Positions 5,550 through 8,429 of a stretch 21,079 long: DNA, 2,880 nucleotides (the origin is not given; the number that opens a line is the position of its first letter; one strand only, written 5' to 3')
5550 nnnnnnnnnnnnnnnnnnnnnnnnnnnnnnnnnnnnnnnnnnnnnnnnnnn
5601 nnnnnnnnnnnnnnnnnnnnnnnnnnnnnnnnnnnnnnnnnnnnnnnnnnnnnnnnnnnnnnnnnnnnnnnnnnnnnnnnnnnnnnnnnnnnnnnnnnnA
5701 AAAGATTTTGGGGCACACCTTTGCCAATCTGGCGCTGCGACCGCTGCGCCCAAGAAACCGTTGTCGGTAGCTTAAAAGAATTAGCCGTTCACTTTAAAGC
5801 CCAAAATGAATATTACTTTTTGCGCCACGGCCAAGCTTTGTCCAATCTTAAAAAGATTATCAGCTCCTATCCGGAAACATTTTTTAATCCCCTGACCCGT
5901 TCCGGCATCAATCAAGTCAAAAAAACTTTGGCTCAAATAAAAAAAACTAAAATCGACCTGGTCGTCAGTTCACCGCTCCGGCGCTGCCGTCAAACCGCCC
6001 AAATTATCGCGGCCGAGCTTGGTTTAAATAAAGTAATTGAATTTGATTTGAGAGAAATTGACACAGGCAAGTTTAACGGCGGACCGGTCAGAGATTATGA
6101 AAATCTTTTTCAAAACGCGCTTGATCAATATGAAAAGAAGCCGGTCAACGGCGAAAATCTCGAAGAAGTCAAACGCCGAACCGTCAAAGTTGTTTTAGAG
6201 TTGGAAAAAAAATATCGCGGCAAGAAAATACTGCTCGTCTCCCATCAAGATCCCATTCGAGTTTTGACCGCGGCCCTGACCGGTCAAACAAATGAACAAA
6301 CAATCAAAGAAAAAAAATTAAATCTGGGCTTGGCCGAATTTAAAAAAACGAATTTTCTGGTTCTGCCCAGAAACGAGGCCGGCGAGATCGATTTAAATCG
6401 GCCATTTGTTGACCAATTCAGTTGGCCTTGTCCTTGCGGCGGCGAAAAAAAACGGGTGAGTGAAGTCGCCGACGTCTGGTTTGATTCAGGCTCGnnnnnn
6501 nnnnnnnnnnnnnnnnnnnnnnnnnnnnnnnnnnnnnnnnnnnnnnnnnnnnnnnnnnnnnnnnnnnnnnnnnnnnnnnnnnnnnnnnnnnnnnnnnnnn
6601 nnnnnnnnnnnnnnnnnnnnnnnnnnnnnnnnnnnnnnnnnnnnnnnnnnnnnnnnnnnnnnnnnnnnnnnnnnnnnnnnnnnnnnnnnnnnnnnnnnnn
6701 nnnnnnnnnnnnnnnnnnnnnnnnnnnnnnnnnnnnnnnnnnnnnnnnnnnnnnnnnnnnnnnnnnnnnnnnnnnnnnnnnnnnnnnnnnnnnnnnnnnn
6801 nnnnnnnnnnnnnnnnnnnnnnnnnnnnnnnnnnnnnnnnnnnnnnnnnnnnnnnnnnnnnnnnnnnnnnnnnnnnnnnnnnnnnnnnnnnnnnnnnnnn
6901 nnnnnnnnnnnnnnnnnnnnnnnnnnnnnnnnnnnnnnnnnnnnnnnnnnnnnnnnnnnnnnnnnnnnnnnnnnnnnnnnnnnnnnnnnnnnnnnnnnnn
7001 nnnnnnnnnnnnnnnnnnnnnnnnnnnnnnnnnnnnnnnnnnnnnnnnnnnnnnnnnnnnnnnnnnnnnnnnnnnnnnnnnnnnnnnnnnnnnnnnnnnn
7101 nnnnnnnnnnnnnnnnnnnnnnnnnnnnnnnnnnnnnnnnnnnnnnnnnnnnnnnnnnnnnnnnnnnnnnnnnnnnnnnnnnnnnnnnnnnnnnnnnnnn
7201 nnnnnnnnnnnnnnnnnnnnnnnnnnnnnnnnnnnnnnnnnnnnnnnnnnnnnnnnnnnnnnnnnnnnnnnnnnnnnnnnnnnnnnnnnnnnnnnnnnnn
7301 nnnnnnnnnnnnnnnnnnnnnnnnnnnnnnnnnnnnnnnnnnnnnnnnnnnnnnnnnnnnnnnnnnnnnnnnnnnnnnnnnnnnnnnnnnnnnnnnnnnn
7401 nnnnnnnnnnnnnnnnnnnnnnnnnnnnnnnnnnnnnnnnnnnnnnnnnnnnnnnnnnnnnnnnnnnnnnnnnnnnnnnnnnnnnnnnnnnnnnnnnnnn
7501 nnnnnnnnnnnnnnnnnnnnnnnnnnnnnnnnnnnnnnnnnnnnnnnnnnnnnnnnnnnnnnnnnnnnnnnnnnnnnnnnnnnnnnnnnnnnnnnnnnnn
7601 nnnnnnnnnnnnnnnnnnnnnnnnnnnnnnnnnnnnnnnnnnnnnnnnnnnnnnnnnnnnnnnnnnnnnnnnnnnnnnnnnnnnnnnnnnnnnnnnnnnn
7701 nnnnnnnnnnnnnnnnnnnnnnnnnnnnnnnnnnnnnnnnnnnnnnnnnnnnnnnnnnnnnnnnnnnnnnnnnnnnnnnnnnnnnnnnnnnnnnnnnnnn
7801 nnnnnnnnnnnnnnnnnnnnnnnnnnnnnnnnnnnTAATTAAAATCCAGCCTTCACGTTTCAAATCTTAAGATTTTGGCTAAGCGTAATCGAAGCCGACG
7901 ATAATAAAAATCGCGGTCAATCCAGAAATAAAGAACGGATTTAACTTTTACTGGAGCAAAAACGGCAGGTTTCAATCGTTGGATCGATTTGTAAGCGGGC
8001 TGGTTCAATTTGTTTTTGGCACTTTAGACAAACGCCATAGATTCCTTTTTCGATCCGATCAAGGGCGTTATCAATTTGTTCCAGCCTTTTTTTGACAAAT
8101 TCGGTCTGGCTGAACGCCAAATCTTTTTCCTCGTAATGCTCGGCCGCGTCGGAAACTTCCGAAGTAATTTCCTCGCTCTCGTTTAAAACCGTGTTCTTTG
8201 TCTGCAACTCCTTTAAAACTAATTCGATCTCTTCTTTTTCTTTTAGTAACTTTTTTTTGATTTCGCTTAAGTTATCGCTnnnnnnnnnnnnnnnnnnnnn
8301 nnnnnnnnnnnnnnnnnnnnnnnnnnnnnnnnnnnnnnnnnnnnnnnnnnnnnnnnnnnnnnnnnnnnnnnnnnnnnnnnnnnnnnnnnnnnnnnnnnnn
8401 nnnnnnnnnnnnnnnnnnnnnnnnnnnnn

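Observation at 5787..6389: Complete histidine-phosphatase (PGAM / His_Phos_1-like) domain inserted inside isoleucyl-tRNA synthetase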

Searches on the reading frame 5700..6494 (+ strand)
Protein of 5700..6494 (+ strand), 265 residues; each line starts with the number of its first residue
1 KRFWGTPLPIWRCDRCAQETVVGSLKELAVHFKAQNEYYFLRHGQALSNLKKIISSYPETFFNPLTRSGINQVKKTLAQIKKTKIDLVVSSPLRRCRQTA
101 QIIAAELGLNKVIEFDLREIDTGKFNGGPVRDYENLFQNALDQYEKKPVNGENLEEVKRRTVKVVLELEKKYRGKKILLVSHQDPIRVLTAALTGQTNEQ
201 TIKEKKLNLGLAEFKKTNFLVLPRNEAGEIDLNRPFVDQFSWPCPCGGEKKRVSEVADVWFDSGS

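Call 4: search_protein_families(library=pfam, proteins=[window:5700-6480:+], max_evalue=0.1)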
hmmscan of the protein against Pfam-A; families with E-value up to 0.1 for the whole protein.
window:5700-6480:+ (260 aa): 3 families
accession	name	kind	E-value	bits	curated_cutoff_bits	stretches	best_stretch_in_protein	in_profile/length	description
PF00300.27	His_Phos_1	-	2.1e-36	125.8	21.7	1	39-203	2-168/194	Histidine phosphatase superfamily (branch 1)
PF13525.12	YfiO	-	0.04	14.1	25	1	45-79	108-142/203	Outer membrane lipoprotein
PF01297.22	ZnuA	-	0.089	12.7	29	0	64-145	188-261/263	Zinc-uptake complex component A periplasmic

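Call 6: find_homologous_proteins(query=window:5700-6480:+)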
Query window:5700-6480:+ (260 aa): 47 proteins with E <= 0.001 among 959 candidates.
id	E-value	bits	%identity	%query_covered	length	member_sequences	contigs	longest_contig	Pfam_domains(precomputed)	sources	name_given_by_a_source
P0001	1.7e-91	324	53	99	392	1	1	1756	PF09334.18,PF00133.29,PF00300.28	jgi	jgi:isoleucyl-tRNA synthetase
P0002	5.1e-17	80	35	60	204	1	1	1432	PF00300.28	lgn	-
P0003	4.0e-11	61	36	58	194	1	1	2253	PF00300.28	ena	-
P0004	5.5e-11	60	36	58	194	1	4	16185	PF00300.28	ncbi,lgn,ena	-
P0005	1.4e-10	59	36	58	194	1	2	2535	PF00300.28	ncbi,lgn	-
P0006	2.0e-10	59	36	58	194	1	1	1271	PF00300.28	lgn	-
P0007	3.9e-10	58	28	77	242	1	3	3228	PF00300.28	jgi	jgi:phosphoserine phosphatase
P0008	2.4e-9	55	32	57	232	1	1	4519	PF00300.28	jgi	jgi:ribonuclease H / adenosylcobalamin/alpha-ribazole phosphatase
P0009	1.1e-8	53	29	60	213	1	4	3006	PF00300.28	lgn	-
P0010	2.8e-8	51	30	60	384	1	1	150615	PF13456.13,PF00075.31,PF00300.28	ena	-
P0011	4.9e-8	51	32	58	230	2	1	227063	PF00300.28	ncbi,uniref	ncbi:histidine phosphatase family protein [Gordonia sp. NPDC127522]|uniref:histidine phosphatase fam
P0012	5.3e-8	51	30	60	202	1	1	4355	PF00300.28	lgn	-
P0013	6.9e-8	50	32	60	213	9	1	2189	PF00300.28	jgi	jgi:broad specificity phosphatase PhoE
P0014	7.1e-8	50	32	60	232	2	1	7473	PF00300.28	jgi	jgi:ribonuclease H / adenosylcobalamin/alpha-ribazole phosphatase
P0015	1.0e-7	50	31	57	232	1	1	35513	PF00300.28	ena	-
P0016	1.7e-7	49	30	58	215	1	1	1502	PF00300.28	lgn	-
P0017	3.1e-7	48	29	77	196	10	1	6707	PF00300.28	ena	-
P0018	3.2e-7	48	31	60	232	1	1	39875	PF00300.28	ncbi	-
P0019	3.4e-7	48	31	70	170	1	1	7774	PF00300.28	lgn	-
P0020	4.2e-7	48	29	58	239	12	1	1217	PF00300.28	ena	-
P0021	4.9e-7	47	32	58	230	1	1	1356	PF00300.28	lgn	-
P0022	6.0e-7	47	32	58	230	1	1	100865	PF00300.28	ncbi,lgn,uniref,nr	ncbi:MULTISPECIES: histidine phosphatase family protein [unclassified Gordonia (in: high G+C Gram-po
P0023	6.3e-7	47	32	58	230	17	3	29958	PF00300.28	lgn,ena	-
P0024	1.1e-6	46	32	58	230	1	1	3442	PF00300.28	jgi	-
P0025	1.1e-6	46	32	58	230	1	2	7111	PF00300.28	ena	-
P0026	1.1e-6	46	32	58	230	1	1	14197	PF00300.28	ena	-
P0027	1.3e-6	46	32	58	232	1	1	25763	PF00300.28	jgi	jgi:ribonuclease H / adenosylcobalamin/alpha-ribazole phosphatase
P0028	1.3e-6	46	31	58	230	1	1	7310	PF00300.28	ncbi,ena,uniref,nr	ncbi:histidine phosphatase family protein [uncultured Gordonia sp.]|uniref:histidine phosphatase fam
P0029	1.3e-6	46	31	58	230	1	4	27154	PF00300.28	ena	-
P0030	1.4e-6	46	33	58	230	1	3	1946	PF00300.28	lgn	-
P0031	1.4e-6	46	33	58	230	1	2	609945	PF00300.28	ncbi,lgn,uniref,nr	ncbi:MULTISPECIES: histidine phosphatase family protein [unclassified Gordonia (in: high G+C Gram-po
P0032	1.5e-6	46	26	76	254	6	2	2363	PF00300.28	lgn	-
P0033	2.0e-6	45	28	60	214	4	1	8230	PF00300.28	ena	-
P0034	2.1e-6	45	31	58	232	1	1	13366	PF00300.28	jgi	jgi:ribonuclease H / adenosylcobalamin/alpha-ribazole phosphatase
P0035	2.5e-6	45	32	58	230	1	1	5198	PF00300.28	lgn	-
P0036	3.2e-6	45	30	58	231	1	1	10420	PF00300.28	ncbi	-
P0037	5.5e-6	44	33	58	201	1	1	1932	PF00300.28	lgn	-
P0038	9.5e-6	43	28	49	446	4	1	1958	PF00300.28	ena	-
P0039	1.2e-5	43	28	71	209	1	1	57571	PF00300.28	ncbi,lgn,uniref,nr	ncbi:histidine phosphatase family protein [Shewanella sp. TC10]|uniref:histidine phosphatase family 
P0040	2.0e-5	42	26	70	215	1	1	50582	PF00300.28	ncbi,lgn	ncbi:MAG: histidine phosphatase family protein [Bdellovibrionia bacterium]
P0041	2.0e-5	42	32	58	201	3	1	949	PF00300.28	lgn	-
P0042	2.1e-5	42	28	57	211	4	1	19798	PF00300.28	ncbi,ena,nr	ncbi:MAG TPA: histidine phosphatase family protein [Chloroflexota bacterium]|nr:histidine phosphatas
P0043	2.2e-5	42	29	69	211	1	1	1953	PF00300.28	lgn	-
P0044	5.1e-5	41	26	58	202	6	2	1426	PF00300.28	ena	-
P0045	8.0e-5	40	29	60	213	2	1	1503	PF00300.28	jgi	jgi:broad specificity phosphatase PhoE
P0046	5.1e-4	37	27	72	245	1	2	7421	PF00300.28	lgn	-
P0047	5.3e-4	37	28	55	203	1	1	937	PF00300.28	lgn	-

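Call 52: predict_structure(alignment_id=A2)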
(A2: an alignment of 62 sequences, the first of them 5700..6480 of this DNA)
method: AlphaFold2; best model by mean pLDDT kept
length: 260 residues; sequences in the alignment: 62
mean_pLDDT: 93.9   pTM: 0.90
mean pLDDT of the five models: 93.9, 93.7, 93.2, 93.2, 93.1
residues with pLDDT >= 90: 237; 70-90: 10; 50-70: 5; < 50: 8
segments of 3 or more residues with pLDDT < 50: 1-4, 257-260
pLDDT, mean of each block of 10 residues (from residue 1): 59 96 92 97 98 95 98 98 98 99 98 98 96 95 97 98 98 98 98 97 96 97 93 90 97 63
secondary structure, 60 per line:
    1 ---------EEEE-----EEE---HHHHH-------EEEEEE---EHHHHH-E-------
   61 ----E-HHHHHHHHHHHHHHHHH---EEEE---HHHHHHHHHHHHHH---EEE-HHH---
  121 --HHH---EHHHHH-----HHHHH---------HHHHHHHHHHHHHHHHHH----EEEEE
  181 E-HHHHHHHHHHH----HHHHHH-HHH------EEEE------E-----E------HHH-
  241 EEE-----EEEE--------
elements in order: E10-13 E19-21 H25-29 E37-42 H47-51 H67-83 E87-90 H94-107 E111-113 H130-134 H140-144 H154-171 E176-181 H183-193 H198-203 E214-217 E241-243 E249-252

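Call 54: find_related_loci(query=A3, collection=genome_contigs, flank=6000)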
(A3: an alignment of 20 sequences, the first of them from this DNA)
Query A3 (261 aa) in genome_contigs; peptide patterns used: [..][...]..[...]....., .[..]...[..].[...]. (x = any residue, [..] = any of these).
600 stretches matched a pattern (row limit reached: there are more); 247 encode a relative of the query (tblastn E <= 1e-3); the best 80 are kept; 80 distinct loci.
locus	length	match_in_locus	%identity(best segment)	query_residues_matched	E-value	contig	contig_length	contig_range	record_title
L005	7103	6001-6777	47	1-261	7e-71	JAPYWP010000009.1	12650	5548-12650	MAG: Candidatus Paceibacterota bacterium isolate RSWP11 scaffold_821_c1, whole genome shotgun sequence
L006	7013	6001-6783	42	1-261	1e-60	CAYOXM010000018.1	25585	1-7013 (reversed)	MAG TPA_asm: uncultured Gammaproteobacteria bacterium isolate SRP237561_co1_396 genome assembly, contig: NODE_2984_lengt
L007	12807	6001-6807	39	1-261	4e-52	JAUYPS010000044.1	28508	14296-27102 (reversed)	MAG: bacterium isolate C4_metabat.bin.47 C4_k141_172349, whole genome shotgun sequence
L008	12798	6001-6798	35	1-261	1e-46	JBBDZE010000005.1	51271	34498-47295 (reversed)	MAG: Candidatus Spechtbacterales bacterium isolate LejiaD_54_15 Lejia_D_1157_length_51271_cov_9, whole genome shotgun se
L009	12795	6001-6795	33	1-261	7e-43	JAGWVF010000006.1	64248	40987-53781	MAG: Patescibacteria group bacterium isolate REEB413 contig-150_313, whole genome shotgun sequence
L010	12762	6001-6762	34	1-261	1e-39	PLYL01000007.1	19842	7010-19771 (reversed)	MAG: Candidatus Yanofskybacteria bacterium isolate palsa_1334 73.20120700_P3D.271_contig_7055, whole genome shotgun sequ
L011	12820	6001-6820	34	1-261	5e-36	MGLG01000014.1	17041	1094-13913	MAG: Candidatus Yanofskybacteria bacterium RIFOXYD1_FULL_42_10 rifoxyd1_full_scaffold_2707, whole genome shotgun sequenc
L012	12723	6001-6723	28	1-238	3e-22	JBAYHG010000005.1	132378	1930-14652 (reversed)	MAG: Candidatus Peribacteraceae bacterium isolate SO_2016_GW1_144 scaffold00295_OW334_2016, whole genome shotgun sequenc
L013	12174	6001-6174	49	207-261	3e-11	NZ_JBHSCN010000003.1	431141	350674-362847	Gryllotalpicola reticulitermitis strain CGMCC 1.10363 soapdenovo_K_105_3, whole genome shotgun sequence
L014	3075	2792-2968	38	197-261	1e-10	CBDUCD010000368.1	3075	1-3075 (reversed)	MAG TPA_asm: uncultured Rhodothermales bacterium isolate ERR2431955_metabat2_95 genome assembly, contig: ERZ23878311.406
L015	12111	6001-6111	59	225-261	3e-10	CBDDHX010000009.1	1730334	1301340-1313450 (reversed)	MAG: Caldilineaceae bacterium isolate 9736b05d-4052-4238-9011-8c8baa34df0f genome assembly, contig: contig_9, whole geno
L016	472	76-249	51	207-261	3e-11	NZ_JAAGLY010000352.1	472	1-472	Streptomyces sp. SID13726 NODE_352_length_472_cov_0.994203_ID_703/0, whole genome shotgun sequence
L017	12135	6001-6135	56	218-261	4e-10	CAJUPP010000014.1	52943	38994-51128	MAG TPA_asm: uncultured Hungatella sp. isolate MGBC164450 genome assembly, contig: MGBC164450.14, whole genome shotgun s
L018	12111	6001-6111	59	226-261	4e-10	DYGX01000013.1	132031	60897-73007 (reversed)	MAG TPA_asm: Thermoflexus sp. isolate BE2012_2_66_22 Afr_mines_BE2012_67_length_132031_cov_8_764707, whole genome shotgu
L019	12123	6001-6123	49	221-261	6e-10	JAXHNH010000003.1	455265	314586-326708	MAG: Gracilimonas sp. isolate Salar_de_Ascotan_soil_MAG_ASO8 contig_8197_polypolish, whole genome shotgun sequence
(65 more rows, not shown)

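Call 55: fold_search(model_id=the predicted structure, library=pdb)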
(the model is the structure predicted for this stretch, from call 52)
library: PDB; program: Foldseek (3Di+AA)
matches with E <= 10: 1085; with E <= 0.001: 285
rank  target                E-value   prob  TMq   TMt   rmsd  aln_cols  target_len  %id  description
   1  4ij6_B                2.2e-12  1.00  0.60  0.76   3.8       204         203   20  Crystal Structure of a Novel-type Phosphoserine Phosphatase Mutant (H9A) from <i>Hydrogenobacter thermophilus</i> TK-6 (released 2013-03-20)
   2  4qih_A                3.0e-12  1.00  0.61  0.75   2.7       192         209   25  The structure of mycobacterial glucosyl-3-phosphoglycerate phosphatase Rv2419c complexes with VO3 (released 2014-06-11)
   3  6s2q_A                3.3e-12  1.00  0.60  0.72   3.0       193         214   24  Mycobacterial hydrolase 1 (released 2020-07-22)
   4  4ij6_A                3.8e-12  1.00  0.61  0.76   2.4       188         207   22  Crystal Structure of a Novel-type Phosphoserine Phosphatase Mutant (H9A) from <i>Hydrogenobacter thermophilus</i> TK-6 (released 2013-03-20)
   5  4ij5_A                4.6e-12  1.00  0.61  0.74   3.1       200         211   22  Crystal Structure of a Novel-type Phosphoserine Phosphatase from <i>Hydrogenobacter thermophilus</i> TK-6 (released 2013-03-20)
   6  9mmh_A                4.8e-12  1.00  0.58  0.72   3.7       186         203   22  HFP (histidine family phosphatase) that catalyzes essential dephosphorylation for riboflavin biosynthesis (released 2025-04-09)
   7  6m1x_D                7.5e-12  1.00  0.57  0.75   3.0       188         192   24  Crystal structure of Phosphoserine Phosphatase in complex with 3-Phosphoglyceric Acid from Entamoeba histolytica (released 2021-03-03)
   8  6s2q_D                8.0e-12  1.00  0.61  0.75   2.7       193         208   24  Mycobacterial hydrolase 1 (released 2020-07-22)
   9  5zr2_C                8.0e-12  1.00  0.58  0.75   4.3       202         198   22  Crystal Structure of Phosphoserine Phosphatase Mutant (H9A) from Entamoeba histolytica in complex with Phosphoserine (released 2019-04-24)
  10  4qih_B                9.6e-12  1.00  0.60  0.77   3.1       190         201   24  The structure of mycobacterial glucosyl-3-phosphoglycerate phosphatase Rv2419c complexes with VO3 (released 2014-06-11)
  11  1h2e                  1.0e-11  1.00  0.57  0.70   2.3       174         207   21  BACILLUS STEAROTHERMOPHILUS PHOE (previously known as yhfr) in complex with phosphate (released 2002-08-12)
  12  1ebb                  1.2e-11  1.00  0.62  0.78   6.0       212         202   18  Bacillus stearothermophilus YhfR (released 2002-02-11)
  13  4pz9_A                1.3e-11  1.00  0.60  0.73   2.9       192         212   24  The native structure of mycobacterial glucosyl-3-phosphoglycerate phosphatase Rv2419c (released 2014-06-11)
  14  6nru_I                1.3e-11  1.00  0.60  0.76   7.3       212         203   23  Crystal Structure of the Alpha-ribazole Phosphatase from Shigella flexneri (released 2019-03-06)
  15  6e4b_C                1.4e-11  1.00  0.59  0.74   7.3       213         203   22  The crystal structure of a putative alpha-ribazole-5'-P phosphatase from Escherichia coli str. K-12 substr. MG1655 (released 2018-09-12)
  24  6nru_L                4.2e-11  1.00  0.60  0.77   3.9       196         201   24  Crystal Structure of the Alpha-ribazole Phosphatase from Shigella flexneri (released 2019-03-06)
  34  6nru_A                2.7e-10  1.00  0.60  0.76   7.3       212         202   23  Crystal Structure of the Alpha-ribazole Phosphatase from Shigella flexneri (released 2019-03-06)
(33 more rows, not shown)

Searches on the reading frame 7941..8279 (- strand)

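Call 18: search_protein_families(library=pfam, proteins=[window:7941-8279:-], max_evalue=0.001)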
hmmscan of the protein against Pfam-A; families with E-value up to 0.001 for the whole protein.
window:7941-8279:- (112 aa): 1 family
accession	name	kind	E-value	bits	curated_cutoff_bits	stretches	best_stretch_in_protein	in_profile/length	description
PF01258.23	zf-dskA_traR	-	7.8e-07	29.4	24.9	1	79-108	1-30/36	Prokaryotic dksA/traR C4-type zinc finger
